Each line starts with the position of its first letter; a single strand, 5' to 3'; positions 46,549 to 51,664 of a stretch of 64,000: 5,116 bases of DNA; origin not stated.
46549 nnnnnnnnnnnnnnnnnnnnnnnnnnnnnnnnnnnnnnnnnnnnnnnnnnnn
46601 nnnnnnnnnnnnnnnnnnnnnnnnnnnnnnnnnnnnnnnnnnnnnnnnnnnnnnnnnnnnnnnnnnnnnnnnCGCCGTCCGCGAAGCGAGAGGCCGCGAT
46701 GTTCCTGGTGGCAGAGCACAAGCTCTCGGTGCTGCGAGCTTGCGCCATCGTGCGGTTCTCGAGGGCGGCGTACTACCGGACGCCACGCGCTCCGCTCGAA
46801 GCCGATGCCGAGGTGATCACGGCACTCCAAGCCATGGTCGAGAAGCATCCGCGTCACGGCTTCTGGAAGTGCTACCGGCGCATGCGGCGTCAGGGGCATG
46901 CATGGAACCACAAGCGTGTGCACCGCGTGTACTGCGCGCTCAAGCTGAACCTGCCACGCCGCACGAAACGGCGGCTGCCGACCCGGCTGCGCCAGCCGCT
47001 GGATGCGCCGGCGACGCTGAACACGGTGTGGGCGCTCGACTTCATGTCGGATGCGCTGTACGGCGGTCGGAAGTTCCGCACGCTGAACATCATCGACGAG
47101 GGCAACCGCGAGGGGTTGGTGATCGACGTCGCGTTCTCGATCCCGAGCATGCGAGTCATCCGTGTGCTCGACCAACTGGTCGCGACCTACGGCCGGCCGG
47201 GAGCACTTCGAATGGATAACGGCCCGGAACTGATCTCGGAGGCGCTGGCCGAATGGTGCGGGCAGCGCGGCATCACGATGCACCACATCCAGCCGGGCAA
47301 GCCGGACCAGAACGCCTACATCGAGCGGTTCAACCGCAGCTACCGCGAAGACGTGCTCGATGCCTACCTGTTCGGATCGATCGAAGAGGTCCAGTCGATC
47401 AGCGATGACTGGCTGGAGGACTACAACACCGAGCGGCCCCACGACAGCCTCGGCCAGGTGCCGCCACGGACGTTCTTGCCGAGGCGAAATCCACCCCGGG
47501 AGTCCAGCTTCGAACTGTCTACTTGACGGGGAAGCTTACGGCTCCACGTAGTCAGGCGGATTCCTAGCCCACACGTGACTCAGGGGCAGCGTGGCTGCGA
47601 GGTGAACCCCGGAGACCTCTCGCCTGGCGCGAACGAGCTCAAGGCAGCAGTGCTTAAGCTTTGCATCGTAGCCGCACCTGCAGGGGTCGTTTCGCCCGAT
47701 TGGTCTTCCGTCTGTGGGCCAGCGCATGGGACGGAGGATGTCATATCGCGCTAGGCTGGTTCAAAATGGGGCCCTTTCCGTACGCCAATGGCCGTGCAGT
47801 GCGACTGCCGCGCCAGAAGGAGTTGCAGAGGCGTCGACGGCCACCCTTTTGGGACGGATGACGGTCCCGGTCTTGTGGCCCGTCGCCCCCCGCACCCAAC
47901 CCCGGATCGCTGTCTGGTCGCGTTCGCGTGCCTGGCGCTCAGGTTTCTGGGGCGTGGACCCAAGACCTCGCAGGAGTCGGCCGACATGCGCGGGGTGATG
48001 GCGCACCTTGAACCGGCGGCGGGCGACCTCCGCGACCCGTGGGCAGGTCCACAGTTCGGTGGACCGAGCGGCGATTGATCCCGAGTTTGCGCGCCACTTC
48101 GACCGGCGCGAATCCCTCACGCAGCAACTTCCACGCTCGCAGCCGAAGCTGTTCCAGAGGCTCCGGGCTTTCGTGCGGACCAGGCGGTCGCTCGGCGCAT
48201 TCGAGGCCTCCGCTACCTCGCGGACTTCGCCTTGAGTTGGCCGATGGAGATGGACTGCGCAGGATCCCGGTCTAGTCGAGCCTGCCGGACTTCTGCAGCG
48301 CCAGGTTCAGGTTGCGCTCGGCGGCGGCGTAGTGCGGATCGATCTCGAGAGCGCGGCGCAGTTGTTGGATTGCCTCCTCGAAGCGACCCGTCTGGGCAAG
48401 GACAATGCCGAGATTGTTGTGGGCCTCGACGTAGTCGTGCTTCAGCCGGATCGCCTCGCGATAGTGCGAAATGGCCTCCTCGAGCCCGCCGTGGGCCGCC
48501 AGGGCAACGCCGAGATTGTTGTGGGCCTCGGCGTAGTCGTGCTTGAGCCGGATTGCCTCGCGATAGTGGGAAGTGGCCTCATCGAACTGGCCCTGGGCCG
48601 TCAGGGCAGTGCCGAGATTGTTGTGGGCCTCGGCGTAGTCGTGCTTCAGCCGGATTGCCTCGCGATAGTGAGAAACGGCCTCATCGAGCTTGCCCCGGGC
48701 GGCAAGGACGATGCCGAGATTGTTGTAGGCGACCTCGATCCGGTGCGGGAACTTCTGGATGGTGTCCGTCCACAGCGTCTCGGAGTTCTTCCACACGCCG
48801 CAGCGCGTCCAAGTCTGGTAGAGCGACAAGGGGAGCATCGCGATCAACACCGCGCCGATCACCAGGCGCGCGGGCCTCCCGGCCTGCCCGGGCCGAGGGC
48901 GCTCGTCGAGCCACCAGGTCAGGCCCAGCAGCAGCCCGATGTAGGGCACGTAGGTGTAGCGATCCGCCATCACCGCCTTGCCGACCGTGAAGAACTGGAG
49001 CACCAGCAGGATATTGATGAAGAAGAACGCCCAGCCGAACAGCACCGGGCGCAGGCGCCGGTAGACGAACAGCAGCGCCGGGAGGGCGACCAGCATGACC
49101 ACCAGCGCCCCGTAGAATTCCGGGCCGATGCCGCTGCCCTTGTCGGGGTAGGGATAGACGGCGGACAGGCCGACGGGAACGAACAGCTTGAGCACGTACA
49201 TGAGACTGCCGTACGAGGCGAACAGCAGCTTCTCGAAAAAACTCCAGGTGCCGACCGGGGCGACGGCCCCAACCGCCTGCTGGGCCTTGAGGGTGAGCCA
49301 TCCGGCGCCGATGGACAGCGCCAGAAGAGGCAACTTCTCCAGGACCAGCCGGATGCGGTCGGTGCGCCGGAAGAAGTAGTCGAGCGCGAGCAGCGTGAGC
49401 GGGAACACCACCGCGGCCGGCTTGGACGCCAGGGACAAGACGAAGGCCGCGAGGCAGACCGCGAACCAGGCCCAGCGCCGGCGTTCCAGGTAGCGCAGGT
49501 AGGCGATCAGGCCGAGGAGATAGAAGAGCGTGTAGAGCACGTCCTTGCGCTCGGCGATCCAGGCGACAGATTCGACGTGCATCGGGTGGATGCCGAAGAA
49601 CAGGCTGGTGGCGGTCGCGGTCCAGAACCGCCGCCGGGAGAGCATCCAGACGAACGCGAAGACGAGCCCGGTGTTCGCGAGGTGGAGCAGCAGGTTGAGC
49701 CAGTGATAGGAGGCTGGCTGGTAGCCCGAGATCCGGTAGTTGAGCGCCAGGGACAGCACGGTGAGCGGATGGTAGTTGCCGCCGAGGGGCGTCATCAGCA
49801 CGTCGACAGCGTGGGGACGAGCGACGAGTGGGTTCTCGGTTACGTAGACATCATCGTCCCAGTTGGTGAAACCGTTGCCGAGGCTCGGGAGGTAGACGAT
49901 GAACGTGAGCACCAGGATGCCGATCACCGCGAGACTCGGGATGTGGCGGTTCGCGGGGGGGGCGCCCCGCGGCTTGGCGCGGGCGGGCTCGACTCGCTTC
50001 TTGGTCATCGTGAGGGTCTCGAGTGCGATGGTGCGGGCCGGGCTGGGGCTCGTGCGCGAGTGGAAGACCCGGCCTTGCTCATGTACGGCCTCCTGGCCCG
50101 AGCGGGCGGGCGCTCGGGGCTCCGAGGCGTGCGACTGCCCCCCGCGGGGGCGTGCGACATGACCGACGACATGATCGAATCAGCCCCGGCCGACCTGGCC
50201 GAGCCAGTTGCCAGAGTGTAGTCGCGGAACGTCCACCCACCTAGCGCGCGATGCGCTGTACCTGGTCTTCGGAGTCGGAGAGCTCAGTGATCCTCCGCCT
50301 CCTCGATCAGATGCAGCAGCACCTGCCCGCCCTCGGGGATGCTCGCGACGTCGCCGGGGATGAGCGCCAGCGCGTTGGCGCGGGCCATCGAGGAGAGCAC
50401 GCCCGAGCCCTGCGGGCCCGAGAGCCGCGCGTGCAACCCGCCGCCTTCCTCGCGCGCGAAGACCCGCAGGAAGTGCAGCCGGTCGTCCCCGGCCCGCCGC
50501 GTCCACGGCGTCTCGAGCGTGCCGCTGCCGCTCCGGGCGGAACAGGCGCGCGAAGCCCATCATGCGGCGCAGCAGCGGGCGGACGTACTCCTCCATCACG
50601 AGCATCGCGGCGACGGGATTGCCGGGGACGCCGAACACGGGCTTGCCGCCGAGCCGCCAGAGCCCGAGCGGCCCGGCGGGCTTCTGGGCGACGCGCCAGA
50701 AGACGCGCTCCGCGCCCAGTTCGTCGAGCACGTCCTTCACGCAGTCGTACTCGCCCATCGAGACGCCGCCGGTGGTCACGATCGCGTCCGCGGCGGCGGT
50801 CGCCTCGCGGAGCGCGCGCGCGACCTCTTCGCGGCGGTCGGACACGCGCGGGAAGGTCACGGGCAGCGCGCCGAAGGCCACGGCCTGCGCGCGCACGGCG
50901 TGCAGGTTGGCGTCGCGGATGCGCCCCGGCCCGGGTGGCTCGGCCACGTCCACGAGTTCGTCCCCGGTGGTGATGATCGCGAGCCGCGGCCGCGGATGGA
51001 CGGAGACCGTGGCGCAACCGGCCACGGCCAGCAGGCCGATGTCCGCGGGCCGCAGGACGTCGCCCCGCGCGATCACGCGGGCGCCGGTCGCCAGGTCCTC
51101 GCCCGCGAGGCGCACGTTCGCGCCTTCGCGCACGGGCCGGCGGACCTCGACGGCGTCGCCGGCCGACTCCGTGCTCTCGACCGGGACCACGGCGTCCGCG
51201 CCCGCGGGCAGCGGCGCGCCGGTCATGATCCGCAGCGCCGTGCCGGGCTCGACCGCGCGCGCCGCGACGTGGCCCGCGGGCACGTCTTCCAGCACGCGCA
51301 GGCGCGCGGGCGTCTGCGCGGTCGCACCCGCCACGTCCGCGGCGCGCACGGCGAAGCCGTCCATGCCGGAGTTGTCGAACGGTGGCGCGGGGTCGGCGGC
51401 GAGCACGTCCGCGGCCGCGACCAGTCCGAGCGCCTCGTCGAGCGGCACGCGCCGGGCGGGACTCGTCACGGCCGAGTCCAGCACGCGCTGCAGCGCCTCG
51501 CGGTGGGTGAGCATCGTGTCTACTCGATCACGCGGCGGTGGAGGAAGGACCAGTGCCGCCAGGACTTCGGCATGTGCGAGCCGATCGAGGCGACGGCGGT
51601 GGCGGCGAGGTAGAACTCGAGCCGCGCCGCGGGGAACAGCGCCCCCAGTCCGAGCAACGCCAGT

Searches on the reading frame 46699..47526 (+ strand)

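Call 46: search_protein_families(library=pfam, proteins=[window:46699-47526:+])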
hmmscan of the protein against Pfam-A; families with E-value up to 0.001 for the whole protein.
window:46699-47526:+ (275 aa): 3 families
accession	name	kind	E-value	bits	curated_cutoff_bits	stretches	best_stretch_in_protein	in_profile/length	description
PF13683.12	rve_3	-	5.2e-26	90.6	26.5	1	190-256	1-67/67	Integrase core domain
PF00665.32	rve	-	1.6e-14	54.4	32.6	1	108-202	5-102/102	Integrase core domain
PF13276.12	HTH_21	-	7.7e-08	32.9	28.1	1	38-91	5-60/60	HTH-like domain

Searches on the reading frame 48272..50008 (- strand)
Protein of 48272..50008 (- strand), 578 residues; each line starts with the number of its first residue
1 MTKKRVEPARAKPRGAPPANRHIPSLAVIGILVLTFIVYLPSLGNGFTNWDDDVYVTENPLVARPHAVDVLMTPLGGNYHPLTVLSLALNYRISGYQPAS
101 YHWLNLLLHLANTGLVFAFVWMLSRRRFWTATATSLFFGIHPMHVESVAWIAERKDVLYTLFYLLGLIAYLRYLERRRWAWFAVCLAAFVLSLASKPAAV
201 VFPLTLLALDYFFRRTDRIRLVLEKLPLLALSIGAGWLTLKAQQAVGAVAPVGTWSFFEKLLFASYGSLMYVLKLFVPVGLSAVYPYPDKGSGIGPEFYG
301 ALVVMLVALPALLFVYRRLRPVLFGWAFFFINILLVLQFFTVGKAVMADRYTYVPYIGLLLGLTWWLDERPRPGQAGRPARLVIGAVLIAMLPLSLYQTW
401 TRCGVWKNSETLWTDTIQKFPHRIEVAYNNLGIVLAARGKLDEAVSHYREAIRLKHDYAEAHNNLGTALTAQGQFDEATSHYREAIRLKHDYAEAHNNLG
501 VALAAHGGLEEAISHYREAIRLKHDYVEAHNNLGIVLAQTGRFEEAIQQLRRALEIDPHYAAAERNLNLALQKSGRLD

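Call 46: search_protein_families(library=pfam, proteins=[window:48272-50008:-])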
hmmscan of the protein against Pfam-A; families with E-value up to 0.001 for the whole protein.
window:48272-50008:- (578 aa): 24 families
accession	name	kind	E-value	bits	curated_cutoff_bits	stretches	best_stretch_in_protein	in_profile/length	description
PF13414.12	TPR_11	-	2.3e-40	136.5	26.8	4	466-507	1-42/42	TPR repeat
PF00515.34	TPR_1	-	1e-35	120.5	27.8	4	528-560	2-34/34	Tetratricopeptide repeat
PF07719.23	TPR_2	-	8.9e-30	100.8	27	4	528-560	2-34/34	Tetratricopeptide repeat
PF13424.12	TPR_12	-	1.9e-26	92.5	30.1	3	425-488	3-74/77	Tetratricopeptide repeat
PF13432.12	TPR_16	-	2.2e-23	82.8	32.7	3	499-560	3-64/65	Tetratricopeptide repeat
PF13374.12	TPR_10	-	1.5e-22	79.3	27.5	3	427-454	4-31/42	Tetratricopeptide repeat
PF13181.12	TPR_8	-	2.5e-21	74.4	25.7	1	528-559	2-33/34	Tetratricopeptide repeat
PF13431.12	TPR_17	-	2.7e-19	68.2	24.4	2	516-548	2-34/34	Tetratricopeptide repeat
PF14559.12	TPR_19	-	3.8e-15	56.4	25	3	504-562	2-63/68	Tetratricopeptide repeat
PF13176.12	TPR_7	-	3.8e-14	51.9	27.9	0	461-491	1-31/36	Tetratricopeptide repeat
PF13428.12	TPR_14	-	5.1e-14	51.8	23.5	1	528-566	2-40/44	Tetratricopeptide repeat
PF07721.20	TPR_4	-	6.3e-13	48.4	27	0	528-552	2-26/26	Tetratricopeptide repeat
PF10373.15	EST1_DNA_bind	-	1.6e-07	31.6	22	1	512-574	1-63/282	Est1 DNA/RNA binding domain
PF24575.1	TPR_Slam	-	2e-07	31.8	35.2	0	432-480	54-102/104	Surface lipoprotein assembly modifier, N-terminal TPR repeats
PF17874.7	TPR_MalT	-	1.4e-06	28.3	45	1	419-493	35-114/336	MalT-like TPR region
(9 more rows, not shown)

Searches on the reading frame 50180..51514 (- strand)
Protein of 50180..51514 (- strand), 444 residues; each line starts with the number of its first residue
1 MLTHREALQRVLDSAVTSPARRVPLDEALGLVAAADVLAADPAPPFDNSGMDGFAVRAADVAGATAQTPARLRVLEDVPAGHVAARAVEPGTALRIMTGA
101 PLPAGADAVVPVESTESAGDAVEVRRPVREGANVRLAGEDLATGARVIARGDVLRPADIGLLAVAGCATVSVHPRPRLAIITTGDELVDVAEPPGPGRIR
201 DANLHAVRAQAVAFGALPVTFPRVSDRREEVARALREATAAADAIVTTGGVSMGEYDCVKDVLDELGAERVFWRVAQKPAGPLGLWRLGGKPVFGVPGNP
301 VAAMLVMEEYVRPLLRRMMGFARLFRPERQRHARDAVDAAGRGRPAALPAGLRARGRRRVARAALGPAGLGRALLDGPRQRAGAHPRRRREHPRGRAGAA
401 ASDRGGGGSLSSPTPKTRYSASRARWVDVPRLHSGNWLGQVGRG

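Call 46: search_protein_families(library=pfam, proteins=[window:50180-51514:-])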
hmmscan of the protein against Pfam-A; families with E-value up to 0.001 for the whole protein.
window:50180-51514:- (444 aa): 2 families
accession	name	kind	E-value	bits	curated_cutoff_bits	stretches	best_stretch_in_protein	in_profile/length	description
PF03453.22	MoeA_N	-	3e-45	154.2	30.8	1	4-166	3-160/160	MoeA N-terminal region (domain I and II)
PF00994.29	MoCF_biosynth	-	7.5e-31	107.2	26.6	1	179-316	1-143/144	Probable molybdopterin binding domain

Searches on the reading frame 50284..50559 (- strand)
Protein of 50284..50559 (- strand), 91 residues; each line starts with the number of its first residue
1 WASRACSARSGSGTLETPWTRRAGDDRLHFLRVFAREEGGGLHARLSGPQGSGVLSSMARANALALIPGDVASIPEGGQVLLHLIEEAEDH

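Call 69: search_protein_families(library=pfam, proteins=[window:50284-50559:-], max_evalue=0.01)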
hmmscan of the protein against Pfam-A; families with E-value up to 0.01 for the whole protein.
window:50284-50559:- (91 aa): 1 family
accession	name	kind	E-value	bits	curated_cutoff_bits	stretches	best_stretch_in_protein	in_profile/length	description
PF03454.20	MoeA_C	-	5e-14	52.7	22.1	1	24-83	11-70/72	MoeA C-terminal region (domain IV)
